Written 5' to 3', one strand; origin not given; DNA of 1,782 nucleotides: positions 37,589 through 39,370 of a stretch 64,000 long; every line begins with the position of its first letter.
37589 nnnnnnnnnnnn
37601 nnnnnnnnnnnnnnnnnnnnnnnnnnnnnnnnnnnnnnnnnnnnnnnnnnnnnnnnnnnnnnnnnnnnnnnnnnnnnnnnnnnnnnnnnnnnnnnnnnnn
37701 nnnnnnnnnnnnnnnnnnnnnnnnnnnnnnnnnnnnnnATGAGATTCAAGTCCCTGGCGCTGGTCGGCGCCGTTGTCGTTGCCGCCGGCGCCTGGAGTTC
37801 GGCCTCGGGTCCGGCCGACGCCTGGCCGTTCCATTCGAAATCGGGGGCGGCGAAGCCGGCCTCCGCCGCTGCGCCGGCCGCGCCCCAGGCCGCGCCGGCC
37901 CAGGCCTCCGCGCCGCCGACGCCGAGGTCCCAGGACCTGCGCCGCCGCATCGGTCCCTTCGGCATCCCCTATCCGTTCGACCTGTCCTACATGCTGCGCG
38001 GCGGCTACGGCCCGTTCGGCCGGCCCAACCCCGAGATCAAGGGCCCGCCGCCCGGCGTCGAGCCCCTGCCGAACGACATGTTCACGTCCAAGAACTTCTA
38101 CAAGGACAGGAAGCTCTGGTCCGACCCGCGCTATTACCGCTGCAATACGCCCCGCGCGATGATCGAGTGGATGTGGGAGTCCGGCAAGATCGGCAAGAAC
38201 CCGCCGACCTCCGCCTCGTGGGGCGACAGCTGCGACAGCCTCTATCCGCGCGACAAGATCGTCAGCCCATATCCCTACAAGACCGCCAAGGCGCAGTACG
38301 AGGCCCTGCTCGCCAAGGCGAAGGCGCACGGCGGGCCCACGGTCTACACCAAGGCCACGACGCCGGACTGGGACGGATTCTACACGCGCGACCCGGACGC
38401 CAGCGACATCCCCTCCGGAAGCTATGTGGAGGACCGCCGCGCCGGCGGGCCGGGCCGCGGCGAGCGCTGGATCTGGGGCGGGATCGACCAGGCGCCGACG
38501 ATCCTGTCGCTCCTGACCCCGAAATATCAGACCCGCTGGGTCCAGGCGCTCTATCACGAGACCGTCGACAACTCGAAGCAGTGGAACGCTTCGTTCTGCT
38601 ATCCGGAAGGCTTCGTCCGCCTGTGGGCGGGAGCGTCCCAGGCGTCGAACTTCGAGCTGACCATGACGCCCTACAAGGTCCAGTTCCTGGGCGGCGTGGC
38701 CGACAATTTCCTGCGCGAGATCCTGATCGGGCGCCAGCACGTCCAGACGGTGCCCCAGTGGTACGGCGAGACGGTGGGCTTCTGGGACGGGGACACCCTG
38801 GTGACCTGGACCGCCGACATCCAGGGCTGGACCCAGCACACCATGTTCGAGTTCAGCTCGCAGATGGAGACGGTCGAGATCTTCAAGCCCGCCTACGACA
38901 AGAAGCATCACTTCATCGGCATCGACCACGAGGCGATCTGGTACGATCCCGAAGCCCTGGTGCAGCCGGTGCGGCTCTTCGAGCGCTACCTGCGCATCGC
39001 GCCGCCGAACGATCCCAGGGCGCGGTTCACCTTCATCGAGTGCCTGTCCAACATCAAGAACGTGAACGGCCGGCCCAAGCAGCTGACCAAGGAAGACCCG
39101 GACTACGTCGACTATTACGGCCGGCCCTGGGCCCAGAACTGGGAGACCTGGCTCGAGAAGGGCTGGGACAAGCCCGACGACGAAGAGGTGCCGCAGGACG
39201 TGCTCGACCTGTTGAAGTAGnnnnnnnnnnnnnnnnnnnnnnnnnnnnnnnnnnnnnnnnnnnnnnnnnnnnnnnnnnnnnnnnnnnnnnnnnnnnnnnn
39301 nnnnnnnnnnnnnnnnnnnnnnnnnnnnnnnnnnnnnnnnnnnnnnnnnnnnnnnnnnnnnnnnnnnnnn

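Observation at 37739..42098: Conserved-looking cluster of uncharacterised secreted and membrane proteins flanked by a cytochrome c' and a cupin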

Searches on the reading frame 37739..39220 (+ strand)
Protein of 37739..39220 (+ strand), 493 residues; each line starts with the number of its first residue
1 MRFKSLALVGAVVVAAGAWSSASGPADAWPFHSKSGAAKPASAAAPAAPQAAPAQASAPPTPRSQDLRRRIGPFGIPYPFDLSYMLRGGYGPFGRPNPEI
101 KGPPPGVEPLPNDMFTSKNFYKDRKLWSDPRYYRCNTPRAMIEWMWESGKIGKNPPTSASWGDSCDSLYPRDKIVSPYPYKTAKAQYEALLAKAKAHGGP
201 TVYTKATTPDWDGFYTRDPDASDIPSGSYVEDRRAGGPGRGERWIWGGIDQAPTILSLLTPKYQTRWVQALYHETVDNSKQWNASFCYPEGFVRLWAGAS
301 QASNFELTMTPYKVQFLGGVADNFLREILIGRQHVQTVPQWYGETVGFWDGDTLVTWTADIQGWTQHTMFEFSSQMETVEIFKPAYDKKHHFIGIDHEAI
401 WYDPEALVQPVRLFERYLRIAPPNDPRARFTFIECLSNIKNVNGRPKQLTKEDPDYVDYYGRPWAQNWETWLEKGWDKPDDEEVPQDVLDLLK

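Call 3: search_protein_families(library=pfam, proteins=[window:37739-39220:+], max_evalue=0.01)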
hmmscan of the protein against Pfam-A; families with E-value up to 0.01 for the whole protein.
window:37739-39220:+ (493 aa): 0 families

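Call 4: search_protein_families(library=ncbifam, proteins=[window:37739-39220:+], max_evalue=0.01)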
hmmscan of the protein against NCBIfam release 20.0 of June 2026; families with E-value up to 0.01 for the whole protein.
window:37739-39220:+ (493 aa): 0 families

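Call 5: find_homologous_proteins(query=window:37739-39220:+)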
Query window:37739-39220:+ (493 aa): 3618 proteins with E <= 0.001 among 8000 candidates; the best 120 are listed.
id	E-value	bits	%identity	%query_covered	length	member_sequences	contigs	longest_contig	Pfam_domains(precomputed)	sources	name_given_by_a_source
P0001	0.0e+0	1180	100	100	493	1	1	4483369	-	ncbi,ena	-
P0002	7.5e-270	914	86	87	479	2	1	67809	-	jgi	jgi:hypothetical protein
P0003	3.1e-269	912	85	87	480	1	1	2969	-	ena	-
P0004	1.7e-264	896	82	87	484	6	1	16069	-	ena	-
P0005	1.7e-263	893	77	100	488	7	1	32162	-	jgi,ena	-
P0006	4.4e-263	892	82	87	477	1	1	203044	-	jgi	jgi:hypothetical protein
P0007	3.4e-262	889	75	100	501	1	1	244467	-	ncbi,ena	-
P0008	5.6e-260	882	84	87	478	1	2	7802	-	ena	-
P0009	1.7e-257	873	84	87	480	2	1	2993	-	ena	-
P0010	8.5e-257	871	81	88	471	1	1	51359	-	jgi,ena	-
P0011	9.7e-256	868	81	86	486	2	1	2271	-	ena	-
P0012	3.5e-255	866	74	96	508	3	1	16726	-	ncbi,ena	-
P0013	3.7e-255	866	81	87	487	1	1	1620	-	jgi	jgi:hypothetical protein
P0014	3.3e-254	862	80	86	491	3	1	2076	-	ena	-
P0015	2.2e-253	860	82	86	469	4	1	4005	-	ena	-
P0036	1.9e-225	768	71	92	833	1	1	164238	PF20434.6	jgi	jgi:triacylglycerol lipase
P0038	2.5e-224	764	71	92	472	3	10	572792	-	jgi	jgi:hypothetical protein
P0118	8.4e-194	663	69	80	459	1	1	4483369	-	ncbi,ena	-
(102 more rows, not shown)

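Call 8: find_related_loci(query=A1, collection=genome_contigs, flank=8000)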
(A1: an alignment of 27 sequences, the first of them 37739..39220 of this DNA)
Query A1 (493 aa) in genome_contigs; peptide patterns used: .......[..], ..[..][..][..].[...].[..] (x = any residue, [..] = any of these).
457 stretches matched a pattern; 447 encode a relative of the query (tblastn E <= 1e-3); the best 80 are kept; 80 distinct loci.
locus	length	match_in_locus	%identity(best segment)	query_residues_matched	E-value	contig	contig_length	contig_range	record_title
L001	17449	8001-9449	71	1-493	0e+0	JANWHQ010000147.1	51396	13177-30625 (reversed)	MAG: Caulobacteraceae bacterium isolate CRAIB_MAG19 c_000000106532, whole genome shotgun sequence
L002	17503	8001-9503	75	1-493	0e+0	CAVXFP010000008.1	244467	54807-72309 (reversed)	MAG: uncultured Alphaproteobacteria bacterium isolate MFD02416.bin.2.186 genome assembly, contig: contig_54735, whole ge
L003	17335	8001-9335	67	43-493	0e+0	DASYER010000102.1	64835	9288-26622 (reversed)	MAG TPA_asm: Steroidobacteraceae bacterium isolate SMAG_U4992 k141_3865876, whole genome shotgun sequence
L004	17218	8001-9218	73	89-493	0e+0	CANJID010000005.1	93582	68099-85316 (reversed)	MAG: Caulobacterales bacterium isolate RH-23may17-1067 genome assembly, contig: RH-23may17-C822-p1, whole genome shotgun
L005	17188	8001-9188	74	96-493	0e+0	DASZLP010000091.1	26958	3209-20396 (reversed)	MAG TPA_asm: Bryobacteraceae bacterium isolate SMAG_U5867 k141_1709220, whole genome shotgun sequence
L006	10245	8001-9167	74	103-493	0e+0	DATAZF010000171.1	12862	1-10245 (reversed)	MAG TPA_asm: Bryobacteraceae bacterium isolate SMAG_U5698 k141_2226801, whole genome shotgun sequence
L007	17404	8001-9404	64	7-493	0e+0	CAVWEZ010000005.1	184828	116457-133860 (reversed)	MAG: uncultured Acidobacteriota bacterium isolate MFD04463.bin.2.21 genome assembly, contig: contig_22690, whole genome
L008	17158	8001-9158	73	106-493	0e+0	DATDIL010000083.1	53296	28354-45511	MAG TPA_asm: Steroidobacteraceae bacterium isolate SMAG_U303 k141_1911783, whole genome shotgun sequence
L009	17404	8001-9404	64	7-493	0e+0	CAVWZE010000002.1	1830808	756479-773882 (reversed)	MAG: uncultured Acidobacteriota bacterium isolate MFD09286.bin.1.6 genome assembly, contig: contig_21318, whole genome s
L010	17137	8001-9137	75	113-493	0e+0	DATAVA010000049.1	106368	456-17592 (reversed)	MAG TPA_asm: Steroidobacteraceae bacterium isolate SMAG_U5587 k141_2169837, whole genome shotgun sequence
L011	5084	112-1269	74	106-493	0e+0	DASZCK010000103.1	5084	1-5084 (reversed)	MAG TPA_asm: Steroidobacteraceae bacterium isolate SMAG_U6440 k141_84473, whole genome shotgun sequence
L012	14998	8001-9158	73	106-493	0e+0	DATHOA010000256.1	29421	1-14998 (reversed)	MAG TPA_asm: Steroidobacteraceae bacterium isolate SMAG_U12672 k141_4138565, whole genome shotgun sequence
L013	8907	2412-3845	63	1-493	0e+0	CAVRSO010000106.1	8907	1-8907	MAG: uncultured Acidobacteriota bacterium isolate MFD08669.bin.2.82 genome assembly, contig: contig_77361, whole genome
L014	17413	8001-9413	64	8-493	0e+0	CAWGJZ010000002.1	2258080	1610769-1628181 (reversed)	MAG: uncultured Acidobacteriota bacterium isolate MFD05705.bin.1.51 genome assembly, contig: contig_16005, whole genome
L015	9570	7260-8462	72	95-493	0e+0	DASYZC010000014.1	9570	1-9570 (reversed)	MAG TPA_asm: Candidatus Acidiferrales bacterium isolate SMAG_U6352 k141_213720, whole genome shotgun sequence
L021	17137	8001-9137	73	113-493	0e+0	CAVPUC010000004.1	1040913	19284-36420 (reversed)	MAG: uncultured Gammaproteobacteria bacterium isolate MFD09671.bin.2.72 genome assembly, contig: contig_41446, whole gen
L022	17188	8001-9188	71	96-493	0e+0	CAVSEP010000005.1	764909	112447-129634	MAG: uncultured proteobacterium isolate MFD01872.bin.1.352 genome assembly, contig: contig_66561, whole genome shotgun s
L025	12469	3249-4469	68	82-493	0e+0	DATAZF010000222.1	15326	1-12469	MAG TPA_asm: Bryobacteraceae bacterium isolate SMAG_U5698 k141_2582112, whole genome shotgun sequence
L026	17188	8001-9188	71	96-493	0e+0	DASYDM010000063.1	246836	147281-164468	MAG TPA_asm: Steroidobacteraceae bacterium isolate SMAG_U4959 k141_1445052, whole genome shotgun sequence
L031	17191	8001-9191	70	98-492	0e+0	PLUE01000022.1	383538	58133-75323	MAG: Gammaproteobacteria bacterium isolate bog_1223 73.20120700_S1D.105_contig_21173, whole genome shotgun sequence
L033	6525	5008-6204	68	98-493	0e+0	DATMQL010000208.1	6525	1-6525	MAG TPA_asm: Steroidobacteraceae bacterium isolate SMAG_U12927 k141_2244343, whole genome shotgun sequence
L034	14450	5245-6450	68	95-493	0e+0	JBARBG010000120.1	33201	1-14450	MAG: Steroidobacteraceae bacterium isolate MFD05764_ilm_asm_bin316 k127_2396817, whole genome shotgun sequence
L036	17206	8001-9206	69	95-493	0e+0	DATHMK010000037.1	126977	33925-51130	MAG TPA_asm: Steroidobacteraceae bacterium isolate SMAG_U12630 k141_974809, whole genome shotgun sequence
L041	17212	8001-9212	67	98-493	0e+0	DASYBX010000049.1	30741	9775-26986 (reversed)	MAG TPA_asm: Caulobacteraceae bacterium isolate SMAG_U4918 k141_1329777, whole genome shotgun sequence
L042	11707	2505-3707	68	95-493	0e+0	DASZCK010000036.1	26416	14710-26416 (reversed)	MAG TPA_asm: Steroidobacteraceae bacterium isolate SMAG_U6440 k141_154259, whole genome shotgun sequence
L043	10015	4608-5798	69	98-493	0e+0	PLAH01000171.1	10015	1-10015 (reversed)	MAG: Gammaproteobacteria bacterium isolate bog_1204 73.20111000_S2M.32_contig_7422, whole genome shotgun sequence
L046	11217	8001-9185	65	107-493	1e-177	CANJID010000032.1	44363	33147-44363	MAG: Caulobacterales bacterium isolate RH-23may17-1067 genome assembly, contig: RH-23may17-C5834, whole genome shotgun s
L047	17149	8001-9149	65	93-493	4e-175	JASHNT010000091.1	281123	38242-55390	MAG: Bryobacteraceae bacterium isolate JOPF004 JOPF_N14C_contig_193087, whole genome shotgun sequence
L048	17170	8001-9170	63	88-493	2e-174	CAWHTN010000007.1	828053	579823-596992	MAG: uncultured Acidobacteriota bacterium isolate MFD03346.bin.1.139 genome assembly, contig: contig_25660, whole genome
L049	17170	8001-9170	64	88-493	5e-174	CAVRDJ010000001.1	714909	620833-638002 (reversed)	MAG: uncultured Acidobacteriota bacterium isolate MFD03346.bin.2.106 genome assembly, contig: contig_13465, whole genome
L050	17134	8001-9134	64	97-493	7e-172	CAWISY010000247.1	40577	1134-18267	MAG: Bryobacterales bacterium isolate MFD03044.bin.2.26 genome assembly, contig: contig_81554, whole genome shotgun sequ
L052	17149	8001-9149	63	93-493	4e-171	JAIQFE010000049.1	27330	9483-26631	MAG: Terriglobia bacterium isolate SRVP_10 SR-VP_26_10_2019_B_40cm_scaffold_2047, whole genome shotgun sequence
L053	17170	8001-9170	64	88-493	3e-168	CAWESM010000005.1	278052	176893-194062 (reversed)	MAG: Terriglobia bacterium isolate MFD03346.bin.2.72 genome assembly, contig: contig_3265, whole genome shotgun sequence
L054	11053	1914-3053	64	95-493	4e-168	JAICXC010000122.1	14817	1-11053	MAG: Bryobacteraceae bacterium isolate LS_FP_2_bin.90 k141_2732083_length_14817_cov_25.7321, whole genome shotgun sequen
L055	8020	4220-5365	63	93-493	7e-168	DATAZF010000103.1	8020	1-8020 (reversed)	MAG TPA_asm: Bryobacteraceae bacterium isolate SMAG_U5698 k141_940186, whole genome shotgun sequence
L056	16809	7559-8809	59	67-493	5e-168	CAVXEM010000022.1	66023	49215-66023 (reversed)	MAG: Bryobacterales bacterium isolate MFD01872.bin.3.534 genome assembly, contig: contig_158334, whole genome shotgun se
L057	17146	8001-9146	63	93-493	7e-167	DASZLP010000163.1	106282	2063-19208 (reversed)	MAG TPA_asm: Bryobacteraceae bacterium isolate SMAG_U5867 k141_5048742, whole genome shotgun sequence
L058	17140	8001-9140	63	95-493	1e-166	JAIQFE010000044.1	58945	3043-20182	MAG: Terriglobia bacterium isolate SRVP_10 SR-VP_26_10_2019_B_40cm_scaffold_1459, whole genome shotgun sequence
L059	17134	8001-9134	64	98-493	2e-165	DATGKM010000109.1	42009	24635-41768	MAG TPA_asm: Bryobacteraceae bacterium isolate SMAG_U9859 k141_426964, whole genome shotgun sequence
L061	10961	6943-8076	64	97-493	7e-165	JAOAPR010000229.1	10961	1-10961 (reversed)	MAG: Bryobacterales bacterium isolate RYN_19 scaffold_2558575, whole genome shotgun sequence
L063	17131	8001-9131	61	97-493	3e-164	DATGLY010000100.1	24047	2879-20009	MAG TPA_asm: Bryobacteraceae bacterium isolate SMAG_U9898 k141_587876, whole genome shotgun sequence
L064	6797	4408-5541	64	97-493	7e-165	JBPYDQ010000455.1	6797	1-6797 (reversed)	MAG: Terriglobales bacterium isolate Bin.010.fastaField_forest_FP2 k127_3443598, whole genome shotgun sequence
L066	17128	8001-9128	61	98-493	1e-163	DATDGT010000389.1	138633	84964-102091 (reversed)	MAG TPA_asm: Bryobacteraceae bacterium isolate SMAG_U259 k141_173077, whole genome shotgun sequence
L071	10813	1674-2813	63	95-493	1e-162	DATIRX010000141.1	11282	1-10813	MAG TPA_asm: Bryobacteraceae bacterium isolate SMAG_U15914 k141_749799, whole genome shotgun sequence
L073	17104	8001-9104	64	107-493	3e-162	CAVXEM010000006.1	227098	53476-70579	MAG: Bryobacterales bacterium isolate MFD01872.bin.3.534 genome assembly, contig: contig_122778, whole genome shotgun se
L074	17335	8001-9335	54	1-493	2e-162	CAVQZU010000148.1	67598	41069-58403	MAG: uncultured Acidobacteriota bacterium isolate MFD10064.bin.2.95 genome assembly, contig: contig_74805, whole genome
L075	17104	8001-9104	64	107-493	2e-162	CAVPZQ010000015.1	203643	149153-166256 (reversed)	MAG: Bryobacterales bacterium isolate MFD10064.bin.2.53 genome assembly, contig: contig_23147, whole genome shotgun sequ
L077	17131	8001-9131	65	98-493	4e-162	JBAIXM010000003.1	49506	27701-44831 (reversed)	MAG: Bryobacterales bacterium isolate bin_216_1 c_000006440907, whole genome shotgun sequence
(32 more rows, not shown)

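Call 10: find_encoding_contigs(protein=P0001, flank=10000, max_places=3)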
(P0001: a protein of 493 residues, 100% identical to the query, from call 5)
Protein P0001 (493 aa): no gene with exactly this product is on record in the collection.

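Call 11: find_encoding_contigs(protein=P0118, flank=10000, max_places=3)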
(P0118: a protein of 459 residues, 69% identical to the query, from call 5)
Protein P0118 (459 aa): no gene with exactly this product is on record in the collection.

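Call 14: search_solved_structures(query=A1, max_evalue=10)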
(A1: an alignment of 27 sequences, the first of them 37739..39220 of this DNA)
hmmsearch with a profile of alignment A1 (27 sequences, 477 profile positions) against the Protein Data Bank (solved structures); distinct sequences matched with E-value up to 10: 2.
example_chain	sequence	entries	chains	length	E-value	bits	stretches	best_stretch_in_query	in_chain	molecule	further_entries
8ugq_A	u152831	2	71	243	0.24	13.5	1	83-166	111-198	Capsid protein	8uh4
7aoi_BB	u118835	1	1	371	5.7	9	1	24-109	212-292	mL68,mL68,mL68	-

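Call 19: search_protein_families(library=pfam, proteins=[L021:4536-5321:+, L022:6700-7563:+, L004:9233-10705:+, L010:6015-7625:+, L010:10785-11912:-, L003:9365-10624:+, L021:1370-2989:+, L010:2836-4317:-, L026:12413-13684:+, L026:13859-14284:+], max_evalue=0.01)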
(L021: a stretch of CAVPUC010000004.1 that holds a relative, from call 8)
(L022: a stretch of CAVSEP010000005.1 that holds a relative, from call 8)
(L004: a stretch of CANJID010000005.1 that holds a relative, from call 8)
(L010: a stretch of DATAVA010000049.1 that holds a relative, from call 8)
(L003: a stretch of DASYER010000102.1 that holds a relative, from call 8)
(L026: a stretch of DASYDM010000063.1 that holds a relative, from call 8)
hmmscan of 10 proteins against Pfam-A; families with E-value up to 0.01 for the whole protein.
L021:4536-5321:+ (261 aa): 0 families

L022:6700-7563:+ (287 aa): 0 families

L004:9233-10705:+ (490 aa): 1 family
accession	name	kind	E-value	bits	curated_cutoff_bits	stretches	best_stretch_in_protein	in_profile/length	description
PF03055.21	RPE65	-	1.4e-110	371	27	1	15-482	2-468/469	Retinal pigment epithelial membrane protein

L010:6015-7625:+ (536 aa): 6 families
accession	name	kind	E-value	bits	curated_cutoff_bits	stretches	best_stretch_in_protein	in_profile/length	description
PF01494.25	FAD_binding_3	-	2.5e-83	280.6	22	1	11-372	1-348/349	FAD binding domain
PF21274.3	Rng_hyd_C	-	1.2e-16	61.4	27.5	1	420-534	1-104/107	Aromatic-ring hydroxylase, C-terminal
PF01266.30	DAO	-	2.4e-06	27.8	27.9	0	14-42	2-30/353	FAD dependent oxidoreductase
PF00890.30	FAD_binding_2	-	0.00098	18.9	20.4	1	14-45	2-33/414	FAD binding domain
PF00070.33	Pyr_redox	-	0.0032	18.4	22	0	14-43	2-31/82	Pyridine nucleotide-disulphide oxidoreductase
PF13450.12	NAD_binding_8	-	0.0064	17.2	21.9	0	16-42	1-27/68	NAD(P)-binding Rossmann-like domain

L010:10785-11912:- (375 aa): 1 family
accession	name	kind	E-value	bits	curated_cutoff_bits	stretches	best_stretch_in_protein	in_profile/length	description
PF08450.18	SGL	-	2.2e-20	73.8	26.3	1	129-333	29-242/246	SMP-30/Gluconolactonase/LRE-like region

L003:9365-10624:+ (419 aa): 2 families
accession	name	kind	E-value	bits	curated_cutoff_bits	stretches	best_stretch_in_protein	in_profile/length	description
PF01979.26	Amidohydro_1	-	5.4e-24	85.5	25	1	76-400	1-344/345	Amidohydrolase family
PF07969.17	Amidohydro_3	-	1.6e-11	44.8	29.7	2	104-382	164-449/472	Amidohydrolase family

L021:1370-2989:+ (539 aa): 3 families
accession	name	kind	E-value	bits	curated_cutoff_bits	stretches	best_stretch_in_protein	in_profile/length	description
PF01011.28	PQQ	-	4.4e-66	224.3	26.7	2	34-326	1-330/595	Glucose/ethanol/alcohol dehydrogenase, beta-propeller domain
PF13360.13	PQQ_2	-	9.9e-26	91.3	27.6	2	80-207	31-146/233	Outer membrane protein assembly factor BamB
PF13570.13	Beta-prop_ACSF4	-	2.3e-12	47.4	133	1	433-507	153-225/329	Beta-alanine-activating enzyme, beta-propeller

L010:2836-4317:- (493 aa): 1 family
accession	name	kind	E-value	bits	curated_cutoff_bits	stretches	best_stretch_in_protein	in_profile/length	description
PF00171.27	Aldedh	-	1.3e-124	416.7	23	1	20-479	7-460/461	Aldehyde dehydrogenase family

L026:12413-13684:+ (423 aa): 1 family
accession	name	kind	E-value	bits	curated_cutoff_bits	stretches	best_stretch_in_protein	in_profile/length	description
PF01545.26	Cation_efflux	-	9.5e-35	120.6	26.6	1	31-348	2-198/198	Cation efflux family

L026:13859-14284:+ (141 aa): 1 family
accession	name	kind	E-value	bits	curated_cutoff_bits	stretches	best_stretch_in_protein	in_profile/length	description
PF19649.4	DUF6152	-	1e-36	125.4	27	1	21-112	5-97/98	Family of unknown function (DUF6152)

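Call 20: predict_structure(alignment_id=A1)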
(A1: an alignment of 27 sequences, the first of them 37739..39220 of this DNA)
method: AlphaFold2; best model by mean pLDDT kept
length: 493 residues; sequences in the alignment: 27
mean_pLDDT: 57.1   pTM: 0.59
mean pLDDT of the five models: 57.1, 54.7, 53.5, 49.8, 35.7
residues with pLDDT >= 90: 64; 70-90: 91; 50-70: 94; < 50: 244
segments of 3 or more residues with pLDDT < 50: 1-76, 78-99, 136-158, 162-164, 225-251, 274-302, 319-323, 365-370, 430-441, 444-446, 459-493
pLDDT, mean of each block of 10 residues (from residue 1): 35 37 34 31 33 35 39 46 42 42 65 59 64 49 42 45 52 86 96 95 87 79 49 34 34 67 69 45 26 26 67 70 63 80 84 91 53 77 94 90 87 82 68 38 50 56 40 35 38 30
secondary structure, 60 per line:
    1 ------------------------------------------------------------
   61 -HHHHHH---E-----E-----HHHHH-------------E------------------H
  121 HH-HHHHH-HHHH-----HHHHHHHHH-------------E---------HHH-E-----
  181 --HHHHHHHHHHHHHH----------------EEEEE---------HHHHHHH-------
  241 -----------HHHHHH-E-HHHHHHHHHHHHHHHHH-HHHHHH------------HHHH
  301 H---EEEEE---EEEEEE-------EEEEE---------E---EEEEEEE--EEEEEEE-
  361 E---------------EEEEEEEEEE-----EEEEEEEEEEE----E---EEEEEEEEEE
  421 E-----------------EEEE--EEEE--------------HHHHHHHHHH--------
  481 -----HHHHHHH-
elements in order: H62-67 H83-87 H124-128 H130-133 H139-147 H183-196 E213-217 H227-233 H252-257 H261-277 H279-284 H297-301 E305-309 E313-318 E326-330 E344-350 E353-359 E377-386 E392-402 E411-421 E439-442 E445-448 H463-472 H486-492

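Call 27: search_protein_representatives(alignment_id=A1)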
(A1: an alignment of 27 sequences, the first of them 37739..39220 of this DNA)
Query: 27 sequences, 477 profile positions. Proteins with E-value up to 0.001 (for the whole library): 966; up to 1e-10: 649; up to 1e-30: 235. The best 150 are listed.
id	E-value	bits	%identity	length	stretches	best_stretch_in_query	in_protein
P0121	5.6e-182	622.4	-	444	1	43-476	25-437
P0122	1.1e-154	532.4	-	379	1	136-475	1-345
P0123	1.9e-152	525.0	-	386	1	92-405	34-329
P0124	1.1e-124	433.4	-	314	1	73-361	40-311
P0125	2.7e-118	412.4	-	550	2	227-464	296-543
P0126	3.8e-115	402.0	-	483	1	27-468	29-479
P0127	1.6e-112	393.3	-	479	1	47-466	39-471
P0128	2.6e-107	376.2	-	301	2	225-361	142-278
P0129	3.2e-106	372.6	-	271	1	8-252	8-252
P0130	1.9e-105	370.0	-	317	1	143-464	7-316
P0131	3.9e-104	365.7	-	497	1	81-467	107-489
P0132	8.6e-100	351.4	-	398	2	222-466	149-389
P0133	6.1e-96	338.7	-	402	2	224-404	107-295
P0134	1.1e-95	337.9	-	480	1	50-466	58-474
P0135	2.1e-94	333.6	-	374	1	79-401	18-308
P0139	3.8e-89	316.3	-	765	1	83-466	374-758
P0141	2.4e-87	310.3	-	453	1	87-468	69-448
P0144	2.9e-86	306.8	-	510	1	30-454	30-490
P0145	3.8e-86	306.4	-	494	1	34-464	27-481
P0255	7.3e-41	157.1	-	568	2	227-436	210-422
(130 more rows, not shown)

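Call 28: search_protein_families(library=pfam, proteins=[P0126, P0127, P0131, P0134, P0139, P0141, P0144, P0145, P0125, P0255], max_evalue=0.01)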
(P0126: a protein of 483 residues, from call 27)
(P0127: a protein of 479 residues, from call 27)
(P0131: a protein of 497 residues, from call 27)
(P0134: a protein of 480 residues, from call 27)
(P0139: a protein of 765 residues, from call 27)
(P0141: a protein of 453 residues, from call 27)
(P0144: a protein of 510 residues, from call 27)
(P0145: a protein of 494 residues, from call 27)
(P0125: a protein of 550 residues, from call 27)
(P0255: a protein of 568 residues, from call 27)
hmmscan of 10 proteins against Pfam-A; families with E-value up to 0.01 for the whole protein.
P0126 (483 aa): 0 families

P0127 (479 aa): 0 families

P0131 (497 aa): 0 families

P0134 (480 aa): 0 families

P0139 (765 aa): 2 families
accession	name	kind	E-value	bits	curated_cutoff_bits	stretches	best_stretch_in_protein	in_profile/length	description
PF12680.13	SnoaL_2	-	2.2e-12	47.9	27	1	59-152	5-101/102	SnoaL-like domain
PF07366.18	SnoaL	-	5e-12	46.2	28.4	1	53-159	2-119/126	SnoaL-like polyketide cyclase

P0141 (453 aa): 0 families

P0144 (510 aa): 0 families

P0145 (494 aa): 0 families

P0125 (550 aa): 0 families

P0255 (568 aa): 0 families

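Call 38: predict_structure(alignment_id=A2)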
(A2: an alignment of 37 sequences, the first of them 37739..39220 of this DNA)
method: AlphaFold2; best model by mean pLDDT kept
length: 493 residues; sequences in the alignment: 37
mean_pLDDT: 78.2   pTM: 0.75
mean pLDDT of the five models: 78.2, 76.2, 74.0, 73.8, 70.9
residues with pLDDT >= 90: 209; 70-90: 138; 50-70: 66; < 50: 80
segments of 3 or more residues with pLDDT < 50: 1-6, 9-11, 20-68, 227-238, 491-493
pLDDT, mean of each block of 10 residues (from residue 1): 45 48 41 38 37 39 49 77 60 67 96 93 93 93 86 90 83 95 98 97 96 90 58 48 79 94 92 88 72 76 88 91 86 92 95 97 86 96 96 96 98 92 91 73 82 79 66 64 58 44
secondary structure, 60 per line:
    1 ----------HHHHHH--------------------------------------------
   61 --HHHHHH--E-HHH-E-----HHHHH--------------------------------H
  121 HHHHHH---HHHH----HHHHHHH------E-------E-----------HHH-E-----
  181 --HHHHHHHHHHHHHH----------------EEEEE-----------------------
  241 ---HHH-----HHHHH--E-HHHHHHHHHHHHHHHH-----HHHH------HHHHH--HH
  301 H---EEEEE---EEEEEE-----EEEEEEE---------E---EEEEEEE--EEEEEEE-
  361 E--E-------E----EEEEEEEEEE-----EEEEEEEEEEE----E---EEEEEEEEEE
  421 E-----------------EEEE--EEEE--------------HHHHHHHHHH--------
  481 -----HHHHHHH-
elements in order: H11-16 H63-68 H83-87 H120-126 H130-133 H138-144 H183-196 E213-217 H252-256 H261-276 H282-285 H292-296 E305-309 E313-318 E324-330 E344-350 E353-359 E377-386 E392-402 E411-421 E439-442 E445-448 H463-472 H486-492
